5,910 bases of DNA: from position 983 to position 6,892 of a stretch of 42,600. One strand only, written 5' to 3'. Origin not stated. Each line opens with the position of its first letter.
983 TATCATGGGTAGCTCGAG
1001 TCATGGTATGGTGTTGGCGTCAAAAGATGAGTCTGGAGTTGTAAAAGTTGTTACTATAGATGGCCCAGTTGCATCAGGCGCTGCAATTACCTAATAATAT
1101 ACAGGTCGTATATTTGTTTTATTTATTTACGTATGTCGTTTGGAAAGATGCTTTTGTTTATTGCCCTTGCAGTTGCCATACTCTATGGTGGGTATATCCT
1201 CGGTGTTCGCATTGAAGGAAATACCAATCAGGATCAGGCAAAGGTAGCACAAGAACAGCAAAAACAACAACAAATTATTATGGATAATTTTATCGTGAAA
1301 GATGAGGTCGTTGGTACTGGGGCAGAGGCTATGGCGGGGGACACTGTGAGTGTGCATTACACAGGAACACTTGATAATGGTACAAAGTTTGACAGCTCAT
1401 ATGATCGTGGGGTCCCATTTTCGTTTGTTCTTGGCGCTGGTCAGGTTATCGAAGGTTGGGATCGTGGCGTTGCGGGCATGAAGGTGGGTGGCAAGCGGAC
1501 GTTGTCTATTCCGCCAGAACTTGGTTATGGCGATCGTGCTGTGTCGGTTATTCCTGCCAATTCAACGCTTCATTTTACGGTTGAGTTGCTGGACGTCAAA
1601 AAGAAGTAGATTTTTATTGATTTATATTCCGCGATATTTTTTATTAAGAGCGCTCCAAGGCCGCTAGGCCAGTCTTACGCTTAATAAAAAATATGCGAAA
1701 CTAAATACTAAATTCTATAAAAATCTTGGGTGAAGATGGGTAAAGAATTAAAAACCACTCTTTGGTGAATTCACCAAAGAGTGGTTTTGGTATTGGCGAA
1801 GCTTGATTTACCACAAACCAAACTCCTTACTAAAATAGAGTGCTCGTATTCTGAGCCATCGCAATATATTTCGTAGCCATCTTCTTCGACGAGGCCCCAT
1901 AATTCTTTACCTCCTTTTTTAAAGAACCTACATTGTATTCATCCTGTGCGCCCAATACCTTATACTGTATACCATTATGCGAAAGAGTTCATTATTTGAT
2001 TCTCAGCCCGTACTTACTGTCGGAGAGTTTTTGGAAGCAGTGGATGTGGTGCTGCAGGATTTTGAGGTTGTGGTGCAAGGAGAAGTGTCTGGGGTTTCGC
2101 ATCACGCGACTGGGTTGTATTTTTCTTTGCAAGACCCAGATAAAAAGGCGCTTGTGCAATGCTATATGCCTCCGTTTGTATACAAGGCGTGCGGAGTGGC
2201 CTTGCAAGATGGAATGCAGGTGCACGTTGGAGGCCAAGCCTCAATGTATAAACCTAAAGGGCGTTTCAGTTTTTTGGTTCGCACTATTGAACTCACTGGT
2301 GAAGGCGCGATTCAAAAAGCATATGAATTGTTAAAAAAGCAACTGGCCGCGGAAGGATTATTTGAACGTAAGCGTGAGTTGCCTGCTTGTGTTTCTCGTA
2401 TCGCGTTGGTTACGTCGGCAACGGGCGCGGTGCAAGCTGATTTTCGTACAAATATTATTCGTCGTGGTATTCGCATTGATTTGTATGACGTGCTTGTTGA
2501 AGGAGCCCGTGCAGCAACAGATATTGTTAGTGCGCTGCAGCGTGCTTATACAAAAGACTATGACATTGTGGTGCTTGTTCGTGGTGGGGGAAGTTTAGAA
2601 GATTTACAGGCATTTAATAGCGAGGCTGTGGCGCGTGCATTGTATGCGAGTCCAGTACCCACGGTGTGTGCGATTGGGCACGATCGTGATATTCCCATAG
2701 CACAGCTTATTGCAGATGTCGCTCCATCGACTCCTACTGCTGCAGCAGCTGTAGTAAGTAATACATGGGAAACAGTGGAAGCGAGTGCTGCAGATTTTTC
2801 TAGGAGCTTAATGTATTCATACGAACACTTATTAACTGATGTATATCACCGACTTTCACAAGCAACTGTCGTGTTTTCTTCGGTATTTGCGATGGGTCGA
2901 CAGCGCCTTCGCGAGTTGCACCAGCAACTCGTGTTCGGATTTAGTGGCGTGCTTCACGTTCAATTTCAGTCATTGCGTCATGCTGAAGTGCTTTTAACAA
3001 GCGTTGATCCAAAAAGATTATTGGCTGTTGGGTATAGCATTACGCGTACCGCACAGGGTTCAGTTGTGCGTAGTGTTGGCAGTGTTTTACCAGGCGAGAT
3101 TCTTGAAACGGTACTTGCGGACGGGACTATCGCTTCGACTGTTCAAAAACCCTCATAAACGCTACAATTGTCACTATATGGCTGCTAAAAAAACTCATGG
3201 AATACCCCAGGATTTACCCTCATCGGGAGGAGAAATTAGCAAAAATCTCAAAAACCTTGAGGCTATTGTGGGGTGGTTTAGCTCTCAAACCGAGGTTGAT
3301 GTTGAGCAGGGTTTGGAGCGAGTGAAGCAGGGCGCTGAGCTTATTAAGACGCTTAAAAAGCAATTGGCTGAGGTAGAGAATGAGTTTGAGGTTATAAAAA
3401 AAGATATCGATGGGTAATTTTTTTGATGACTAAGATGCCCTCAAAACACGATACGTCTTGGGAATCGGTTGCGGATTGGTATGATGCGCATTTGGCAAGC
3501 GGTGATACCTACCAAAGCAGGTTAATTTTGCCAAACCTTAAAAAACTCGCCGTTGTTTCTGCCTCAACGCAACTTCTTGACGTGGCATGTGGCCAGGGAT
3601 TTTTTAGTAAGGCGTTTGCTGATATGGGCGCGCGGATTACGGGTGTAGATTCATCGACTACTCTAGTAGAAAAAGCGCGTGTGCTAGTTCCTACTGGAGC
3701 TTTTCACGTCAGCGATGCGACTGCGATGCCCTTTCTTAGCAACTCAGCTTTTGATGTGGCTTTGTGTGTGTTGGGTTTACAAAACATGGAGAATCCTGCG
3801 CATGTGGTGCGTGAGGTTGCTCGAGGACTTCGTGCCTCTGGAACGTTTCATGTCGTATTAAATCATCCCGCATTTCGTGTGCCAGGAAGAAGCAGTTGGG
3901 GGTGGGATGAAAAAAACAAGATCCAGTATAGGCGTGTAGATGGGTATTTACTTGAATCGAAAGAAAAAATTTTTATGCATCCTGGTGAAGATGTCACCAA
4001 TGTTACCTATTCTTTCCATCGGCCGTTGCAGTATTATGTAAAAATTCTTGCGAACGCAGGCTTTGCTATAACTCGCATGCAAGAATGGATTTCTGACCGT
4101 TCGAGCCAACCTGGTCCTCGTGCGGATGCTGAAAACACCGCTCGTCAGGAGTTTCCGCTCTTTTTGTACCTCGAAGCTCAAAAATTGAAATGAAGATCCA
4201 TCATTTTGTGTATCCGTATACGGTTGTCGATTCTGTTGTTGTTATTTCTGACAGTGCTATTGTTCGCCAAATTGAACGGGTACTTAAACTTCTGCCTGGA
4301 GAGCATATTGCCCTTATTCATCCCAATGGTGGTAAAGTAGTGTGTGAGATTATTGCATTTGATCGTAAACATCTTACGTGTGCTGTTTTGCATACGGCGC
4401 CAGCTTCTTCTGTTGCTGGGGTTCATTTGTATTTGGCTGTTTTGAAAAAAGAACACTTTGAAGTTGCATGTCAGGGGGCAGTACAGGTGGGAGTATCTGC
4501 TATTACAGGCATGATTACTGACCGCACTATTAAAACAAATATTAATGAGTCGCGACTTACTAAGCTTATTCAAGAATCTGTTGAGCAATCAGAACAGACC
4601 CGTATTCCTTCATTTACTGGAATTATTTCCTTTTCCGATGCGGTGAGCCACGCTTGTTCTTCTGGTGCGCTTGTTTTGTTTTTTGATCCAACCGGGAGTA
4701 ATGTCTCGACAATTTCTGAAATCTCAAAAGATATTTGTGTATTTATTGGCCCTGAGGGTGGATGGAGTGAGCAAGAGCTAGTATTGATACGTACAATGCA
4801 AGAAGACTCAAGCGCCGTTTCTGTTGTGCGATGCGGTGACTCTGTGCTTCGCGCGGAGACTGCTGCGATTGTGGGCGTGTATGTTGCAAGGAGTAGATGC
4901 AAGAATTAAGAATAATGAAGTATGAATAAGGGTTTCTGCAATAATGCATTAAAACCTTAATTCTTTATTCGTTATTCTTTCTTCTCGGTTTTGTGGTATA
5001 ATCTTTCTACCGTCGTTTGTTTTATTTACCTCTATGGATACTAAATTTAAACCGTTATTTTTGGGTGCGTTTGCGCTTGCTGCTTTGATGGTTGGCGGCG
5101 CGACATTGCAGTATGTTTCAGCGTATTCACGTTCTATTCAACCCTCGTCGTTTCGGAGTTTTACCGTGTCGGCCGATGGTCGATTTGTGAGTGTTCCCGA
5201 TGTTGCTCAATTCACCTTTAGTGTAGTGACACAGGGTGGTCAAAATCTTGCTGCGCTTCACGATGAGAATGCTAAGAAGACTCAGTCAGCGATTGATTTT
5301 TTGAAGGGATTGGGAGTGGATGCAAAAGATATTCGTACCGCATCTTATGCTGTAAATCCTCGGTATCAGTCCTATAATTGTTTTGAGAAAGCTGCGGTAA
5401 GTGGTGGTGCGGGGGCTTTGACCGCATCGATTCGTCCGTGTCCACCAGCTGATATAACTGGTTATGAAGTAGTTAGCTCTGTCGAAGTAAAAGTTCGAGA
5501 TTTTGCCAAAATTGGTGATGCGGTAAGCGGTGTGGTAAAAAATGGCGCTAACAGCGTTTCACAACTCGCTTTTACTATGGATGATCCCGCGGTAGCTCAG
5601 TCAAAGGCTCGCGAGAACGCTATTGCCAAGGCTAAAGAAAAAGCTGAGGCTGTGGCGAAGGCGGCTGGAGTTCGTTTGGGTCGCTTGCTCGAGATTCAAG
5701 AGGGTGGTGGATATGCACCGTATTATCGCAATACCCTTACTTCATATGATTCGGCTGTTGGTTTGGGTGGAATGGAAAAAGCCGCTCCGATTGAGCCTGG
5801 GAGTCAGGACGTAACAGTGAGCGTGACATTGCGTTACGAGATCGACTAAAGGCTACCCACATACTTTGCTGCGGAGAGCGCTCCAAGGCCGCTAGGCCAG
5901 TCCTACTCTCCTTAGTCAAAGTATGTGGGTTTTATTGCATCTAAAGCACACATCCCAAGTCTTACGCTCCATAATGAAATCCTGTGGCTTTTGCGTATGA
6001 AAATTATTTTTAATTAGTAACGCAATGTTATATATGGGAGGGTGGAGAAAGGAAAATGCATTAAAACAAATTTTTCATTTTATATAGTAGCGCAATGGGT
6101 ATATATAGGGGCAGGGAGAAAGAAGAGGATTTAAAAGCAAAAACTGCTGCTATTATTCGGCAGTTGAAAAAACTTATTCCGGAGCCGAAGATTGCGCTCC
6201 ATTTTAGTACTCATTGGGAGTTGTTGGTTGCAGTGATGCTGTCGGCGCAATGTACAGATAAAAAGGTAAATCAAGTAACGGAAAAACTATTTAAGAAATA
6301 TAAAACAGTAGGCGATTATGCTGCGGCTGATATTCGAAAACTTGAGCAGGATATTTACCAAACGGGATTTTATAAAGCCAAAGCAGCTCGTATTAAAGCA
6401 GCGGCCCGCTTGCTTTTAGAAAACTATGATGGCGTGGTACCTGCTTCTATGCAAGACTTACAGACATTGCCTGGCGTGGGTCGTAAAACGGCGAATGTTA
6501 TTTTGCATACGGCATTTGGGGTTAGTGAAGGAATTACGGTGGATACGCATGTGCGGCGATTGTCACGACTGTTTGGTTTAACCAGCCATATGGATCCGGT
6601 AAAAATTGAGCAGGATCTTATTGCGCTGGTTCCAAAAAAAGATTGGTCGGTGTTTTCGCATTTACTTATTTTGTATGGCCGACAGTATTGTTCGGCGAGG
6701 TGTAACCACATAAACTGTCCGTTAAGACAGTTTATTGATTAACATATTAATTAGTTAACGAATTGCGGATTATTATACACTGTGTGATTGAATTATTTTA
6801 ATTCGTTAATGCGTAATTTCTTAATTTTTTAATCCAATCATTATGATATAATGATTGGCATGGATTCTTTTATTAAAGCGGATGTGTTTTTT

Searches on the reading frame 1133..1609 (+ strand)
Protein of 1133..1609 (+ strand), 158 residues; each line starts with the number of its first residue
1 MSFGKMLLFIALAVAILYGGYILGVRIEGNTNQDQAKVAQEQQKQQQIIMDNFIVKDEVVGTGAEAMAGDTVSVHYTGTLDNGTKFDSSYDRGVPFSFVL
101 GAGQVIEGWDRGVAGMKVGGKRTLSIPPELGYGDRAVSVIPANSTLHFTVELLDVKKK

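Call 8: search_protein_families(library=pfam, proteins=[window:1133-1609:+])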
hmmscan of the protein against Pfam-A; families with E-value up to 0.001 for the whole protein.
window:1133-1609:+ (158 aa): 1 family
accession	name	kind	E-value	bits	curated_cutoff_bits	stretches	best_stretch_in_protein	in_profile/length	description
PF00254.34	FKBP_C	-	3.6e-37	127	21.1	1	65-153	3-94/94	FKBP-type peptidyl-prolyl cis-trans isomerase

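Call 9: search_protein_families(library=ncbifam, proteins=[window:1133-1609:+])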
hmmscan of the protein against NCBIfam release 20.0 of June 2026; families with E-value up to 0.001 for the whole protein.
window:1133-1609:+ (158 aa): 6 families
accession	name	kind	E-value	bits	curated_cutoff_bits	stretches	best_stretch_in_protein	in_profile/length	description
NF008150.0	PRK10902.1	equivalog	8.1e-32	110.7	215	1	52-157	147-250/271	FKBP-type peptidyl-prolyl cis-trans isomerase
NF053689.1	BamJ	equivalog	3.2e-21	76.4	100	1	40-152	65-184/184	BamJ family beta-barrel-assembly machinery protein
NF008602.0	PRK11570.1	subfamily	2.9e-20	73.1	198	1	37-155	86-205/206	FKBP-type peptidyl-prolyl cis-trans isomerase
TIGR00115.1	tig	equivalog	3.5e-09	36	180.2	1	62-158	146-234/410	trigger factor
NF011676.0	PRK15095.1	equivalog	2.3e-08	33.6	125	1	70-140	9-79/156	FKBP-type peptidyl-prolyl cis-trans isomerase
NF053691.1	BamM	equivalog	1e-05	24.7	315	1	61-156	109-224/376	BamM family beta-barrel-assembly machinery protein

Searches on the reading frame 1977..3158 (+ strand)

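Call 8: search_protein_families(library=pfam, proteins=[window:1977-3158:+])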
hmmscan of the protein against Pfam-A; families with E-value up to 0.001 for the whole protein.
window:1977-3158:+ (393 aa): 3 families
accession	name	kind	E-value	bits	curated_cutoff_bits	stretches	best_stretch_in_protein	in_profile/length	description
PF02601.20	Exonuc_VII_L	-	1.1e-61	209.5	35.9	2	130-318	5-199/315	Exonuclease VII, large subunit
PF13742.12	tRNA_anti_2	-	1.1e-15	58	27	1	13-105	1-95/95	OB-fold nucleic acid binding domain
PF01336.31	tRNA_anti-codon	-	8e-06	26.1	27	1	31-106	1-74/75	OB-fold nucleic acid binding domain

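Call 9: search_protein_families(library=ncbifam, proteins=[window:1977-3158:+])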
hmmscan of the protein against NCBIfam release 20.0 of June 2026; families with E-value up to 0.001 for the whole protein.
window:1977-3158:+ (393 aa): 1 family
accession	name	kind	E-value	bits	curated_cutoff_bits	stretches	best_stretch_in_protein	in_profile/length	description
TIGR00237.1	xseA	equivalog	3.7e-94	316.1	180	1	15-390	2-389/389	exodeoxyribonuclease VII large subunit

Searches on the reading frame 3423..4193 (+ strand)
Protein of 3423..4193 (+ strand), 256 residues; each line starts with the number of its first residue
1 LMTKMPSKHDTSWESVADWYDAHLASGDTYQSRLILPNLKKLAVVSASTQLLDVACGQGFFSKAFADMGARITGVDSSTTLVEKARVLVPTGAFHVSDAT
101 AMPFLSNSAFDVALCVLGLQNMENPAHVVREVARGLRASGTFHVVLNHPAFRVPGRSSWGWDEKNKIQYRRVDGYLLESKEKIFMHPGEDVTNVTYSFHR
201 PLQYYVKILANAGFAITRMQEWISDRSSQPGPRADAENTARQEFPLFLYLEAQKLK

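Call 66: search_protein_families(library=pfam, proteins=[window:3423-4193:+], max_evalue=0.01)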
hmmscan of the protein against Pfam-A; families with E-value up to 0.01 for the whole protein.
window:3423-4193:+ (256 aa): 9 families
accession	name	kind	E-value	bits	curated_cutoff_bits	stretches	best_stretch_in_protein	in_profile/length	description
PF08241.18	Methyltransf_11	-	1.1e-17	64.9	21.2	1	52-142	1-93/95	Methyltransferase domain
PF13649.12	Methyltransf_25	-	8.9e-15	55.6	27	1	52-140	2-97/97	Methyltransferase domain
PF13847.12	Methyltransf_31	-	4.1e-11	43.2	27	1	48-144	4-109/145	Methyltransferase domain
PF13489.12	Methyltransf_23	-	3.2e-08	33.9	27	1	36-164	10-138/164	Methyltransferase domain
PF08242.18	Methyltransf_12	-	4.6e-08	34.1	30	1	52-142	1-98/98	Methyltransferase domain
PF01209.24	Ubie_methyltran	-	1.4e-06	28.3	20.1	1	14-145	14-152/233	ubiE/COQ5 methyltransferase family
PF05175.20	MTS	-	0.002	18.2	23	1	32-95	20-81/170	Methyltransferase small domain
PF13679.12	Methyltransf_32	-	0.0021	18.5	27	1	38-87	16-71/143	Methyltransferase domain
PF07021.18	MetW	-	0.0021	18.2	21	1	43-134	9-100/193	Methionine biosynthesis protein MetW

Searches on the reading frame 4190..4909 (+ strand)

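Call 66: search_protein_families(library=pfam, proteins=[window:4190-4909:+], max_evalue=0.01)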
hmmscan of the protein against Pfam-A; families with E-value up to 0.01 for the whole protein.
window:4190-4909:+ (239 aa): 2 families
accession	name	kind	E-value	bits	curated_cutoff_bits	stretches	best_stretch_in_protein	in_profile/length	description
PF04452.19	Methyltrans_RNA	-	1.2e-29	103.5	23.9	1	77-229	6-160/165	RNA methyltransferase domain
PF20260.4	PUA_4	-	0.0016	18.9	23.9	1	30-66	11-47/48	RNA methyltransferase PUA domain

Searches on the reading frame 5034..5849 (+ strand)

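Call 8: search_protein_families(library=pfam, proteins=[window:5034-5849:+])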
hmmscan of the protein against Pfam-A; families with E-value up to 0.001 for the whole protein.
window:5034-5849:+ (271 aa): 1 family
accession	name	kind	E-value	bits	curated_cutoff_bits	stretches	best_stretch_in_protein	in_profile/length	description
PF04402.19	SIMPL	-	1.1e-45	156.9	25.2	1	44-268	2-205/205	Protein of unknown function (DUF541)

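Call 9: search_protein_families(library=ncbifam, proteins=[window:5034-5849:+])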
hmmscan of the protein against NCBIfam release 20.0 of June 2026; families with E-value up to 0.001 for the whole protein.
window:5034-5849:+ (271 aa): 1 family
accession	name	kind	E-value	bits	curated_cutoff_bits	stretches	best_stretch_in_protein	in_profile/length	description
NF008299.0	PRK11087.1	equivalog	1e-20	74.1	249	2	139-222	107-190/238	oxidative stress defense protein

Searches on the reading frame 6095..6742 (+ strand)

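Call 66: search_protein_families(library=pfam, proteins=[window:6095-6742:+], max_evalue=0.01)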
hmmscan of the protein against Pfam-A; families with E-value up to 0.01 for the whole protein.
window:6095-6742:+ (215 aa): 4 families
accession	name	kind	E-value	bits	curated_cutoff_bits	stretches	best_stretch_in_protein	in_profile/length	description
PF00730.31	HhH-GPD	-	2.5e-22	79.7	26.2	1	45-180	1-107/108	HhH-GPD superfamily base excision DNA repair protein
PF00633.29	HHH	-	2.2e-10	40.2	24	1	111-137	2-28/30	Helix-hairpin-helix motif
PF14520.12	HHH_5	-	9e-06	26.5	27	0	120-147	2-29/57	Helix-hairpin-helix domain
PF21176.3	RecR_HhH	-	0.0035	17.6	27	1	120-133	6-19/45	RecR, helix-hairpin-helix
